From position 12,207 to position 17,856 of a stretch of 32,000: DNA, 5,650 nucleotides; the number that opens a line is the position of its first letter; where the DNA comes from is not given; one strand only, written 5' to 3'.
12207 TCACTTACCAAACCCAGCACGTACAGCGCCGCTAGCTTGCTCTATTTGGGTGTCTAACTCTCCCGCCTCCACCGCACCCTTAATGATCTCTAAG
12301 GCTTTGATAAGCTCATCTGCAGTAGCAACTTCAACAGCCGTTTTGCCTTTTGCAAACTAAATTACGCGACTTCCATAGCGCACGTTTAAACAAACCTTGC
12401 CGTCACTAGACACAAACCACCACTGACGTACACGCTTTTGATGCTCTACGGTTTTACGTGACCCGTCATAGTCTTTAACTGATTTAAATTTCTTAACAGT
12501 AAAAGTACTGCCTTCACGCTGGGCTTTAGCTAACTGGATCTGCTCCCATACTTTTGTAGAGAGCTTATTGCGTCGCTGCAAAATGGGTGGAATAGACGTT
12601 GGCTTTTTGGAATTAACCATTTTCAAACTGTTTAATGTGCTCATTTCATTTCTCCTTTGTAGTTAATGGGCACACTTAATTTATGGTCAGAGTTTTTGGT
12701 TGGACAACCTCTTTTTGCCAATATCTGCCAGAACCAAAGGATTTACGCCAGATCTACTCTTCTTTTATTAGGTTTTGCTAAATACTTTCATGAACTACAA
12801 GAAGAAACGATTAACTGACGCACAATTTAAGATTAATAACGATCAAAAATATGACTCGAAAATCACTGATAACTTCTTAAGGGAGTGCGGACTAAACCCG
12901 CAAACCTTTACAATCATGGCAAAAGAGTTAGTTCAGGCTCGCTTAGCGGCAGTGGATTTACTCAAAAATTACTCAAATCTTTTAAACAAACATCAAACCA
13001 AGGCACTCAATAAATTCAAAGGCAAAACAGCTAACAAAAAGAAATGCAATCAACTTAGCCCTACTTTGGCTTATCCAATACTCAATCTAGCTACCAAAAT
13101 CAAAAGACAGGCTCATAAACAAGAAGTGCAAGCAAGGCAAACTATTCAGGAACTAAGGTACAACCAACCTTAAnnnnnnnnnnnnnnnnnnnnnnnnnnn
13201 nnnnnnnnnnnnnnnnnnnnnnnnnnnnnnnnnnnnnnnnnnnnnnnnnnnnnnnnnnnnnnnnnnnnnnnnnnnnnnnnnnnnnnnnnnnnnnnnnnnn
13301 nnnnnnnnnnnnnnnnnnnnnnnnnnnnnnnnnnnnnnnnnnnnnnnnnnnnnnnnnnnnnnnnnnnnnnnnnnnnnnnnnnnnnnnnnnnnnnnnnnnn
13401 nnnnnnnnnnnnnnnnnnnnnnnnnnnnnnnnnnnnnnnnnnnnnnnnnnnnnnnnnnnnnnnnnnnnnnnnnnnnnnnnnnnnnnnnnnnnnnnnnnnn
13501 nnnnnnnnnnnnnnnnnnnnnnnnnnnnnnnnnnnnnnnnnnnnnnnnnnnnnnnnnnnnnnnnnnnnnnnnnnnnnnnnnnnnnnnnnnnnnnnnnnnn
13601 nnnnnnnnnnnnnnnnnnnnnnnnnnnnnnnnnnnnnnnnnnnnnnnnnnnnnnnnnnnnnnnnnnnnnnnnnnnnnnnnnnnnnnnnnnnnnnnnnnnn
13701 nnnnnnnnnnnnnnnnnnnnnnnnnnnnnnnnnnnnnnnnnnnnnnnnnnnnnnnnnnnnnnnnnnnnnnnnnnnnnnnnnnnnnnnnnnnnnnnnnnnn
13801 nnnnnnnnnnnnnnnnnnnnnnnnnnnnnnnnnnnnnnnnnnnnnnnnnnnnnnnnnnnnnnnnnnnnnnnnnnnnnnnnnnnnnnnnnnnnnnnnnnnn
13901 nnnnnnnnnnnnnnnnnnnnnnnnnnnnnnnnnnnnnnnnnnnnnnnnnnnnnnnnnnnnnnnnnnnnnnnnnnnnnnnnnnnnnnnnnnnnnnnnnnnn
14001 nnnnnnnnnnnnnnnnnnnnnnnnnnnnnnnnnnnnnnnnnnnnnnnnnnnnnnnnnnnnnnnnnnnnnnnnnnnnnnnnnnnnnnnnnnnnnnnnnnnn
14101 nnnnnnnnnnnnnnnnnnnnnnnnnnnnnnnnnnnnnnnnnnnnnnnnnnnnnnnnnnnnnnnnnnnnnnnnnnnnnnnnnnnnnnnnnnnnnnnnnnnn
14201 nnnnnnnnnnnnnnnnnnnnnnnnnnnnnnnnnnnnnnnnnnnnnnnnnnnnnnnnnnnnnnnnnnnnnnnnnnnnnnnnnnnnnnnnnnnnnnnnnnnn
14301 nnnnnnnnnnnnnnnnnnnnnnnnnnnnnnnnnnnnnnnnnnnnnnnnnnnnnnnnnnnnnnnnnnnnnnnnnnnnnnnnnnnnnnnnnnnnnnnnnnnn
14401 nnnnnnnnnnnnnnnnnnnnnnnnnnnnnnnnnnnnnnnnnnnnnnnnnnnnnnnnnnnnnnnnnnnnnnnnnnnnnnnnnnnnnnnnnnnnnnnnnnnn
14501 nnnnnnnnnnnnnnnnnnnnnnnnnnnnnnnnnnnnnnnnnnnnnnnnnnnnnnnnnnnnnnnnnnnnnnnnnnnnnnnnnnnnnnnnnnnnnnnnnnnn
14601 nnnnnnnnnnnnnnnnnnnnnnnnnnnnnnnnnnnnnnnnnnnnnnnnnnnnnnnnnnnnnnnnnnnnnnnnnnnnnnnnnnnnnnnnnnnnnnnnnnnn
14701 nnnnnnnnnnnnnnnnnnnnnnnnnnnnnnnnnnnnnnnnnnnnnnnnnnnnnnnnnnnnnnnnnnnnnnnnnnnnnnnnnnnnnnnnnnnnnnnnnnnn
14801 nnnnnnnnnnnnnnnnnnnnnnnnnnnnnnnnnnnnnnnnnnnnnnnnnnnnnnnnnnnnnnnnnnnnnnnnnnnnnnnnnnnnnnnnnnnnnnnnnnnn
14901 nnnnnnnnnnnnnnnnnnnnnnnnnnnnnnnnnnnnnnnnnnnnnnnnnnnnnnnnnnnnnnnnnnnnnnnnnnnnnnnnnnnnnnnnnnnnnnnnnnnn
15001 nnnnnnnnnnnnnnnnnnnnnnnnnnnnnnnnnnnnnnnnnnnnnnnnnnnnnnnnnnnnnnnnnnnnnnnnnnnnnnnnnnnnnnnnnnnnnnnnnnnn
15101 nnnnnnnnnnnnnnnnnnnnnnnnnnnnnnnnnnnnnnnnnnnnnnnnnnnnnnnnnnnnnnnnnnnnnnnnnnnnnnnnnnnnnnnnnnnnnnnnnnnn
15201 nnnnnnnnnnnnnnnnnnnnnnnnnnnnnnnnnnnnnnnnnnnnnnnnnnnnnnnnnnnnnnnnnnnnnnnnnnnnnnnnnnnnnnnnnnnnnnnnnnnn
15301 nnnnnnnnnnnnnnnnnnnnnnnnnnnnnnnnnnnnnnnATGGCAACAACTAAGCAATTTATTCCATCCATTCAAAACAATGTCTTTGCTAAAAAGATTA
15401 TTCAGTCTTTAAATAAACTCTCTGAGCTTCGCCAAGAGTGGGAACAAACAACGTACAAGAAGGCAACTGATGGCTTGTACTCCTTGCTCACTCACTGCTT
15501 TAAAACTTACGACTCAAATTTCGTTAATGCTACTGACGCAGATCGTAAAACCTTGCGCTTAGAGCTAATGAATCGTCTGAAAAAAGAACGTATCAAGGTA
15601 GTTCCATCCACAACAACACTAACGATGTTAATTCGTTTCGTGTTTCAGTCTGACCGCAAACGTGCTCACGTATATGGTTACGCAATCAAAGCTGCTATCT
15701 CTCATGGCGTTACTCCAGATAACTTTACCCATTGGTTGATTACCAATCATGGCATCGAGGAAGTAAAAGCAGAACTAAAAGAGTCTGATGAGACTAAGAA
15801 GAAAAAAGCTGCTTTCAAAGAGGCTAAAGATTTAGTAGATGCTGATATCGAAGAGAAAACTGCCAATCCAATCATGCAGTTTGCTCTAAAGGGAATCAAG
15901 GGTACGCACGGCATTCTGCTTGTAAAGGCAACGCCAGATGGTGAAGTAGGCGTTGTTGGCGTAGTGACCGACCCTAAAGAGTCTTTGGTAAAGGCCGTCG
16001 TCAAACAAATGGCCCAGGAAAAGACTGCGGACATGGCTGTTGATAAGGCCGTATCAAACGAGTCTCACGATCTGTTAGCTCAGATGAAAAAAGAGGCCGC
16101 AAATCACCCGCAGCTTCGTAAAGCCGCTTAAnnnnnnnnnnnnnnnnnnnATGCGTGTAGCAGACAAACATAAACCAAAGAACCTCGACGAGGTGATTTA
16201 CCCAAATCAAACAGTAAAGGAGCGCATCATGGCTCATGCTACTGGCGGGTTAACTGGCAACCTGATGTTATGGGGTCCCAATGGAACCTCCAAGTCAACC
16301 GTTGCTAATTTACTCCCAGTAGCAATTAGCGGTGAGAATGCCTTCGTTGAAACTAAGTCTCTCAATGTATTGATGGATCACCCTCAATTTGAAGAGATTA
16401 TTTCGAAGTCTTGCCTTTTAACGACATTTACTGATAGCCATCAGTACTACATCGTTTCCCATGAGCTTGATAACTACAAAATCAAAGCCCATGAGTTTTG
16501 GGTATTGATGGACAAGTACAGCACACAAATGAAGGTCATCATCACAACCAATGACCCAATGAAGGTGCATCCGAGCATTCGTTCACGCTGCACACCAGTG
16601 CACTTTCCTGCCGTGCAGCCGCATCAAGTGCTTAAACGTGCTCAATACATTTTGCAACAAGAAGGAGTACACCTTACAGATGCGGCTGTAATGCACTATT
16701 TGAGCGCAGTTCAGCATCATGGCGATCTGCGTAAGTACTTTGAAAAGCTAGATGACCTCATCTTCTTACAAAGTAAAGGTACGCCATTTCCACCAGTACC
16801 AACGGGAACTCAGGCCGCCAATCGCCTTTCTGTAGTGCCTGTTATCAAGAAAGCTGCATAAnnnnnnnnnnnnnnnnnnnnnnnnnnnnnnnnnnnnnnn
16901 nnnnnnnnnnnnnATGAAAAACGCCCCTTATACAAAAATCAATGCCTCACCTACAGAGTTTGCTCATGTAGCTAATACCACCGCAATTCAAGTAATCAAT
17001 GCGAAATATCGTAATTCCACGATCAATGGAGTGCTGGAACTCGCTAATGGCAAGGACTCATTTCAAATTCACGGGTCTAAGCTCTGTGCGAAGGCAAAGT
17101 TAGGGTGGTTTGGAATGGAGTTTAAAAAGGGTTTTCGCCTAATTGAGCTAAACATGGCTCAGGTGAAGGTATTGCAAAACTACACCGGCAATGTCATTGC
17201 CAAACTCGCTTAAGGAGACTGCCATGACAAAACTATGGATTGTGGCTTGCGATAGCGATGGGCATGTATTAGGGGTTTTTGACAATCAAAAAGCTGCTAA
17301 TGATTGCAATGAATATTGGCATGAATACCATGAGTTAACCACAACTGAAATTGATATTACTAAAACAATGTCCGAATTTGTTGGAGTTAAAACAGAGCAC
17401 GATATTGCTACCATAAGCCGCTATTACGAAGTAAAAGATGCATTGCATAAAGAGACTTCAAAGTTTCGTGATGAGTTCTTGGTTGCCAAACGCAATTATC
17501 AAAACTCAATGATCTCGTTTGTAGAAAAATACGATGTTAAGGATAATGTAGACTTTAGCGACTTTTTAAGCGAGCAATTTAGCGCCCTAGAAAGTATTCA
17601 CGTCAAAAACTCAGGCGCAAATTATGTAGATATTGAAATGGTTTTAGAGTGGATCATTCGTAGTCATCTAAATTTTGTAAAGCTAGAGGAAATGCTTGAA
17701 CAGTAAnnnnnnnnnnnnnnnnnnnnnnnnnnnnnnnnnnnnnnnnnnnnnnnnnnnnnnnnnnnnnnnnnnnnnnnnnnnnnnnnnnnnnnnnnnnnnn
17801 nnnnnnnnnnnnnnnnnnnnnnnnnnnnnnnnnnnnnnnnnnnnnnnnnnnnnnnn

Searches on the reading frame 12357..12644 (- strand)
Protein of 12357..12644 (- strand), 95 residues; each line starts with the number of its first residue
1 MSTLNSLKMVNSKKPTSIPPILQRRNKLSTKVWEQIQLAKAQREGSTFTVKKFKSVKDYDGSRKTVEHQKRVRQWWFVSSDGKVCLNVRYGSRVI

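Call 9: search_protein_families(library=pfam, max_evalue=0.1, proteins=[window:12357-12644:-])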
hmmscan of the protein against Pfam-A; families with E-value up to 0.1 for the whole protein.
window:12357-12644:- (95 aa): 1 family
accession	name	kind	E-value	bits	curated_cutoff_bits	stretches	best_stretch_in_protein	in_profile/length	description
PF20346.3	DUF6641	-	1e-07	32.5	27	1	7-93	22-104/143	Family of unknown function (DUF6641)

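Call 44: search_protein_families(library=ncbifam, max_evalue=0.01, proteins=[window:12357-12644:-])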
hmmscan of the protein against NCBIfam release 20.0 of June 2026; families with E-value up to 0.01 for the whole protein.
window:12357-12644:- (95 aa): 0 families

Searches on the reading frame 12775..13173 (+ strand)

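Call 9: search_protein_families(library=pfam, max_evalue=0.1, proteins=[window:12775-13173:+])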
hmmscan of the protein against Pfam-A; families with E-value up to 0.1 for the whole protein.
window:12775-13173:+ (132 aa): 1 family
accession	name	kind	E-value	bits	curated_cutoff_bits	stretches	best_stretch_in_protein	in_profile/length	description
PF16112.10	DUF4830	-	0.054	14.3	23.5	0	6-35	44-73/84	Domain of unknown function (DUF4830)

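Call 44: search_protein_families(library=ncbifam, max_evalue=0.01, proteins=[window:12775-13173:+])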
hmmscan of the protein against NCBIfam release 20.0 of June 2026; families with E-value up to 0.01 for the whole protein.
window:12775-13173:+ (132 aa): 0 families

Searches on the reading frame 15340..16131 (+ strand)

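Call 8: search_protein_families(library=pfam, max_evalue=0.1, proteins=[window:15340-16131:+])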
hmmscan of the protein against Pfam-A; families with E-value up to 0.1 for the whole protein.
window:15340-16131:+ (263 aa): 2 families
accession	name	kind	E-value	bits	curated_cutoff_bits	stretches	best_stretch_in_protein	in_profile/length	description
PF05746.21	DALR_1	-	0.03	14.8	22.3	1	16-81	33-99/117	DALR anticodon binding domain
PF22960.2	UBR1-like_wing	-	0.031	14.9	27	0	37-85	42-94/100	E3 ubiquitin-protein ligase UBR1-like, winged-helix domain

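Call 10: search_protein_families(library=ncbifam, max_evalue=0.1, proteins=[window:15340-16131:+])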
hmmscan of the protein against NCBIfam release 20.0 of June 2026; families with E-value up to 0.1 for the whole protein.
window:15340-16131:+ (263 aa): 2 families
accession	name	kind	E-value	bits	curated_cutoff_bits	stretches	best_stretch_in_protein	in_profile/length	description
TIGR00211.2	glyS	equivalog_domain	0.0045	15.5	300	1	14-83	604-674/684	glycine--tRNA ligase subunit beta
TIGR02586.1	cas5_cmx5_devS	exception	0.075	12.7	111.5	0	83-213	22-124/183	type I-MYXAN CRISPR-associated protein Cas5/Cmx5/DevS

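Call 11: search_protein_families(library=phrogs, max_evalue=0.1, proteins=[window:15340-16131:+])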
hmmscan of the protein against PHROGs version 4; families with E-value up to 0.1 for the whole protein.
window:15340-16131:+ (263 aa): 1 family
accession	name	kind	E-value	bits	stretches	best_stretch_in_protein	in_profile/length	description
phrog_21921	-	unknown function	0.04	15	0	65-81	37-53/76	-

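Call 12: search_protein_families(library=padloc, max_evalue=0.1, proteins=[window:15340-16131:+])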
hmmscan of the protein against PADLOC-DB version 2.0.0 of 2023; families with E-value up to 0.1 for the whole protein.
window:15340-16131:+ (263 aa): 0 families

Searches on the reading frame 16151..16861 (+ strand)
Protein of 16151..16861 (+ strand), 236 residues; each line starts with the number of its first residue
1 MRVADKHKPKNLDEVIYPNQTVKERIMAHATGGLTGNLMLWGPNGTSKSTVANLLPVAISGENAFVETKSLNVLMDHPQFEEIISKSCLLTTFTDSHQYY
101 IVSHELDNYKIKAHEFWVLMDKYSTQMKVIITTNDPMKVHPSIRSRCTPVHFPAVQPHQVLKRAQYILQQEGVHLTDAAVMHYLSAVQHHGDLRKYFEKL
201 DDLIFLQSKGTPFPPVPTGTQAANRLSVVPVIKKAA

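Call 8: search_protein_families(library=pfam, max_evalue=0.1, proteins=[window:16151-16861:+])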
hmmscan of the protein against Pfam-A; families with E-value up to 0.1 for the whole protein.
window:16151-16861:+ (236 aa): 8 families
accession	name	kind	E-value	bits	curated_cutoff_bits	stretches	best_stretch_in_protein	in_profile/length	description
PF00004.35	AAA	-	9.6e-05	23.3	21.2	1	38-148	1-124/131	ATPase family associated with various cellular activities (AAA)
PF13177.12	DNA_pol3_delta2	-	0.005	17.3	27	1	127-155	132-160/161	DNA polymerase III, delta subunit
PF21328.3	Gp44_lid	-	0.0077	16.8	27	1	159-201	8-49/63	Sliding-clamp-loader large subunit, AAA+ ATPase lid domain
PF07728.20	AAA_5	-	0.017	15.5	22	0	37-68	1-30/139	AAA domain (dynein-related subfamily)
PF11826.13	RctB_central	-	0.017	14.7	27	1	45-163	39-147/329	Vibrionales, replication initiator protein RctB, central region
PF05673.19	DUF815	-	0.022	14.3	23.8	1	6-55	24-73/249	Protein of unknown function (DUF815)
PF13191.12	AAA_16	-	0.043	14.8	32.6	1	29-73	19-63/167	AAA ATPase domain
PF12775.13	AAA_7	-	0.075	13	25.8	0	19-86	17-84/181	P-loop containing dynein motor region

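Call 10: search_protein_families(library=ncbifam, max_evalue=0.1, proteins=[window:16151-16861:+])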
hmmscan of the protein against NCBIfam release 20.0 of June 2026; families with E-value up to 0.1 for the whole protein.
window:16151-16861:+ (236 aa): 54 families (the best 25 are shown)
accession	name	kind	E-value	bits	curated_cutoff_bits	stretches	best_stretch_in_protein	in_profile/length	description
NF001679.0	PRK00440.1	equivalog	6.7e-17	61.5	303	1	5-200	10-205/322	replication factor C small subunit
NF009067.0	PRK12402.1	equivalog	1.7e-16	60.2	317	2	119-195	148-222/340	replication factor C small subunit 2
TIGR02397.1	dnaX_nterm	equivalog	6.4e-12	45.4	250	1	126-208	147-227/355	DNA polymerase III subunit gamma/tau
NF003229.0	PRK04195.1-5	equivalog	5.6e-10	38.5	280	1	3-201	7-209/413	replication factor C large subunit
NF003234.0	PRK04195.2-4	equivalog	1.3e-09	37.5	529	1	4-200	4-211/497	replication factor C large subunit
NF011523.0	PRK14962.1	equivalog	3e-09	36.2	576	2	128-202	149-221/474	DNA polymerase III subunits gamma and tau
NF003233.0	PRK04195.2-3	equivalog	5.4e-09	35.4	471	1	1-203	1-204/504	replication factor C large subunit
NF003157.0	PRK04132.1-2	equivalog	2.1e-08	32.6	1103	1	118-200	670-750/864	replication factor C small subunit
NF003232.0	PRK04195.2-2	equivalog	2.2e-08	33.4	701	1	1-195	1-194/480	replication factor C large subunit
NF011514.0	PRK14953.1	equivalog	2.4e-08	33.4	536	1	130-185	153-207/488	DNA polymerase III subunits gamma and tau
NF011526.0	PRK14965.1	equivalog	2.9e-08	33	670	1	126-203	149-224/578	DNA polymerase III subunits gamma and tau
NF011522.0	PRK14961.1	equivalog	7.3e-08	31.6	562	1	123-206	146-227/363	DNA polymerase III subunits gamma and tau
NF003159.0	PRK04132.1-4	equivalog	1.4e-07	29.9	999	1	119-202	658-739/852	replication factor C small subunit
NF003231.0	PRK04195.2-1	equivalog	4.1e-07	29.1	442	1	4-200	8-205/517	replication factor C large subunit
TIGR02903.1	spore_lon_C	equivalog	3.1e-06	26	678.8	1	131-178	329-376/615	Lon family ATP-dependent protease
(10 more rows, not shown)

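Call 11: search_protein_families(library=phrogs, max_evalue=0.1, proteins=[window:16151-16861:+])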
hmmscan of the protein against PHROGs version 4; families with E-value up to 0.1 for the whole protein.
window:16151-16861:+ (236 aa): 3 families
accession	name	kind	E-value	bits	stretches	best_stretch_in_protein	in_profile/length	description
phrog_168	-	DNA, RNA and nucleotide metabolism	1.9e-22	81.4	1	5-202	13-209/314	clamp loader of DNA polymerase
phrog_5846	-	DNA, RNA and nucleotide metabolism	2.4e-12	47.8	1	4-208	7-207/380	clamp loader of DNA polymerase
phrog_11838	-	DNA, RNA and nucleotide metabolism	5.4e-08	33.4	1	5-200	9-202/420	clamp loader of DNA polymerase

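Call 12: search_protein_families(library=padloc, max_evalue=0.1, proteins=[window:16151-16861:+])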
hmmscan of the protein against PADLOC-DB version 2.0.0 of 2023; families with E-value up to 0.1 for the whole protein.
window:16151-16861:+ (236 aa): 1 family
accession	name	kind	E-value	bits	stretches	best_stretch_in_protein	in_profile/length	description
PDLC02715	PbeC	-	0.029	11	1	25-121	17-115/619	PbeC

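Call 53: search_solved_structures(query=window:16151-16861:+, max_evalue=0.01)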
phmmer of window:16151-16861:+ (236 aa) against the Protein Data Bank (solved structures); distinct sequences matched with E-value up to 0.01: 42.
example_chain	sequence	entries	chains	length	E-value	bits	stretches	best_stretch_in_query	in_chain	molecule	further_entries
1iqp_A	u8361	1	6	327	4.3e-11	46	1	5-202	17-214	RFCS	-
2chg_A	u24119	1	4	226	4.5e-08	36.1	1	5-198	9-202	REPLICATION FACTOR C SMALL SUBUNIT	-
9uiq_B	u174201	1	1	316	8.1e-08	35.3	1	4-200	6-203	Replication factor C subunit 2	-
6vvo_B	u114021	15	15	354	1.1e-07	34.8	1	4-200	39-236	Replication factor C subunit 2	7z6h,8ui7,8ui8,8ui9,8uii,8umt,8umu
2chq_A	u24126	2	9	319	1.4e-07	34.6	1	5-198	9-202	REPLICATION FACTOR C SMALL SUBUNIT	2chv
8tw7_3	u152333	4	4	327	7.5e-07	32.1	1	4-198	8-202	Replication factor C subunit 3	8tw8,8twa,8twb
8fs3_C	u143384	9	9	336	8.1e-07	32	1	4-198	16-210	Replication factor C subunit 3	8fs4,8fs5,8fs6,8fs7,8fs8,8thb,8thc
7ste_C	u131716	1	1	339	8.2e-07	32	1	4-198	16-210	Replication factor C subunit 3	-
8dr0_C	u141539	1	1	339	8.3e-07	32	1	4-198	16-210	Replication factor C subunit 3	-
7sgz_C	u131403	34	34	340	8.3e-07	32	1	4-198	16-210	Replication factor C subunit 3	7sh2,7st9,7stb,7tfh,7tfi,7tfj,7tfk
8unf_E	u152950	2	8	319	8.5e-07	32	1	5-202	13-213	Sliding-clamp-loader large subunit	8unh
3u5z_B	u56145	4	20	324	8.9e-07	31.9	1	5-202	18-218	DNA polymerase accessory protein 44 | Sliding-clamp-loader large subunit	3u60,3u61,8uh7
8tw7_2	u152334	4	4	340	1e-06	31.7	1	5-198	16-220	Replication factor C subunit 2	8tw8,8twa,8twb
7sgz_D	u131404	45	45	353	1.2e-06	31.5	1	5-198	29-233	Replication factor C subunit 2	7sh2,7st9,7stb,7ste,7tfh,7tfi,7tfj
9uiq_C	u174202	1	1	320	2.6e-06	30.4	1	5-198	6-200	Replication factor C subunit 5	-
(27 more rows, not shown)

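Call 116: search_dna_similar(query=window:16151-16861:+, collection=plasmids, mode=protein, max_evalue=0.00001, max_rows=12)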
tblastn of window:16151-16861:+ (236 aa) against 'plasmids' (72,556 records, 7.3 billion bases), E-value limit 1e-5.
No match.

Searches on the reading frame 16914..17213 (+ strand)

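Call 8: search_protein_families(library=pfam, max_evalue=0.1, proteins=[window:16914-17213:+])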
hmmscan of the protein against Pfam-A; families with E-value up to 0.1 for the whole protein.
window:16914-17213:+ (99 aa): 0 families

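Call 10: search_protein_families(library=ncbifam, max_evalue=0.1, proteins=[window:16914-17213:+])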
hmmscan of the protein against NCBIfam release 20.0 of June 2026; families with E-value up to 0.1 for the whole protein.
window:16914-17213:+ (99 aa): 0 families

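Call 11: search_protein_families(library=phrogs, max_evalue=0.1, proteins=[window:16914-17213:+])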
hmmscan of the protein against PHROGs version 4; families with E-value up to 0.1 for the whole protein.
window:16914-17213:+ (99 aa): 1 family
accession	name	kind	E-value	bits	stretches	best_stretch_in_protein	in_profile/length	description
phrog_11501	-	unknown function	0.097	12.9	1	30-97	86-154/249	-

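Call 12: search_protein_families(library=padloc, max_evalue=0.1, proteins=[window:16914-17213:+])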
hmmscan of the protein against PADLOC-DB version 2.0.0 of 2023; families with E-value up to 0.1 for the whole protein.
window:16914-17213:+ (99 aa): 0 families

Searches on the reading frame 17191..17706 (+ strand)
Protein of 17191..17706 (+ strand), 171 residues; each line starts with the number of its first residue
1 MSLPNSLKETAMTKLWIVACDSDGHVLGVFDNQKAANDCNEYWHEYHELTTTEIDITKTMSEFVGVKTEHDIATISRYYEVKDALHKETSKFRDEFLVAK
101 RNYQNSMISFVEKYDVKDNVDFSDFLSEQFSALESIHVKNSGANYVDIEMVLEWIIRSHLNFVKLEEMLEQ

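Call 13: search_protein_families(library=pfam, max_evalue=0.01, proteins=[window:17191-17706:+])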
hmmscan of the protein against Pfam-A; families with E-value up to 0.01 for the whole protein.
window:17191-17706:+ (171 aa): 0 families

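Call 44: search_protein_families(library=ncbifam, max_evalue=0.01, proteins=[window:17191-17706:+])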
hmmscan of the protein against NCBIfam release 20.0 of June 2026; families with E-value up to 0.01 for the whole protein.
window:17191-17706:+ (171 aa): 1 family
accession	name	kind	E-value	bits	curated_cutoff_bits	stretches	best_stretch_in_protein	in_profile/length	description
TIGR04193.1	SPASM_w_grasp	equivalog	0.0071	15.8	175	1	31-142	78-187/342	grasp-with-spasm system SPASM domain peptide maturase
